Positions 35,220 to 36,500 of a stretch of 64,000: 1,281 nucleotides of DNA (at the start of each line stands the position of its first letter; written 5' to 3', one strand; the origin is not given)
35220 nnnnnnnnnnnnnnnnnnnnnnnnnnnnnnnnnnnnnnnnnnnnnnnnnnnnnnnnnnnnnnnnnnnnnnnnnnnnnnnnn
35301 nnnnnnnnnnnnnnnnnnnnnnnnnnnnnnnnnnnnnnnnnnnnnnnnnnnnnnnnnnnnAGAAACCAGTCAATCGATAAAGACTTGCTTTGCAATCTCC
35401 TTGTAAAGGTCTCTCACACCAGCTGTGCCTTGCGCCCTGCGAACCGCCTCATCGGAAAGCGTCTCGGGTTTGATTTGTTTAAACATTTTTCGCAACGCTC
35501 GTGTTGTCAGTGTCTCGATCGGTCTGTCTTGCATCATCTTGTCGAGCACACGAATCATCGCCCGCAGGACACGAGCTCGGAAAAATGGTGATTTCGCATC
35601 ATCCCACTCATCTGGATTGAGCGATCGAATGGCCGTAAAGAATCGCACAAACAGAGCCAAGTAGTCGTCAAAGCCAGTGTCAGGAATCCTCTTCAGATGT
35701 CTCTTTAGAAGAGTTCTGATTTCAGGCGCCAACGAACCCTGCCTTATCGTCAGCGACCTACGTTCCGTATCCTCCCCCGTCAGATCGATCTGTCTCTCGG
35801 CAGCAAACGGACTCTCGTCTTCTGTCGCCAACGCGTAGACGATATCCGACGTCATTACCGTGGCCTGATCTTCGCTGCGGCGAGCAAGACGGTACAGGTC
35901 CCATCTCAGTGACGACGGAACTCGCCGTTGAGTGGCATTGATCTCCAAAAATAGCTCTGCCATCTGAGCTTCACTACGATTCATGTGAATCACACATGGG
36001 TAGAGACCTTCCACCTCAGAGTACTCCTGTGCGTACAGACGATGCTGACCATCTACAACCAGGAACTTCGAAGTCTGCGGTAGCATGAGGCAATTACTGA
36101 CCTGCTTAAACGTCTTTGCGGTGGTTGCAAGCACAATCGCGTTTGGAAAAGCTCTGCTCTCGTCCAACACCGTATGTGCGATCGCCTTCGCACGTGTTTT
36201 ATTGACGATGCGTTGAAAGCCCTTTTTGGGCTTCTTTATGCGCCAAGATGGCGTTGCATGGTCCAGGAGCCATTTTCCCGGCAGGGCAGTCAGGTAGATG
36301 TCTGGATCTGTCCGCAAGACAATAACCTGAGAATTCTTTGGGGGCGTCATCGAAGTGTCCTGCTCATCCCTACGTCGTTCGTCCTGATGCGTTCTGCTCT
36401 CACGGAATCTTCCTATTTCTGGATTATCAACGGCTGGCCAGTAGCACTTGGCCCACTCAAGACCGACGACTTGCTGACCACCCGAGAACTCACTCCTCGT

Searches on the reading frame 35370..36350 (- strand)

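Call 10: search_protein_families(library=pfam, proteins=[window:35370-36350:-], max_evalue=0.01)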
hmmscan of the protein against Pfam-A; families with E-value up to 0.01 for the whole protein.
window:35370-36350:- (326 aa): 1 family
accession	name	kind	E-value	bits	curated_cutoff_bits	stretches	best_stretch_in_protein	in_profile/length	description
PF14072.11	DndB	-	7.8e-10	38.8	29.1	1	18-150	13-160/338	DNA-sulfur modification-associated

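Call 44: search_protein_families(library=padloc, proteins=[window:35370-36350:-], max_evalue=0.01)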
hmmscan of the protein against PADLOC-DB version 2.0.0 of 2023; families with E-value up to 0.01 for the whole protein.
window:35370-36350:- (326 aa): 2 families
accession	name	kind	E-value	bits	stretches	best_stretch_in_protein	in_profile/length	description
PDLC02811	DpdB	-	3.1e-14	50.6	1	15-297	17-324/370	DpdB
PDLC02658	DndB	-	0.0042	14.2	1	45-108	46-119/356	DndB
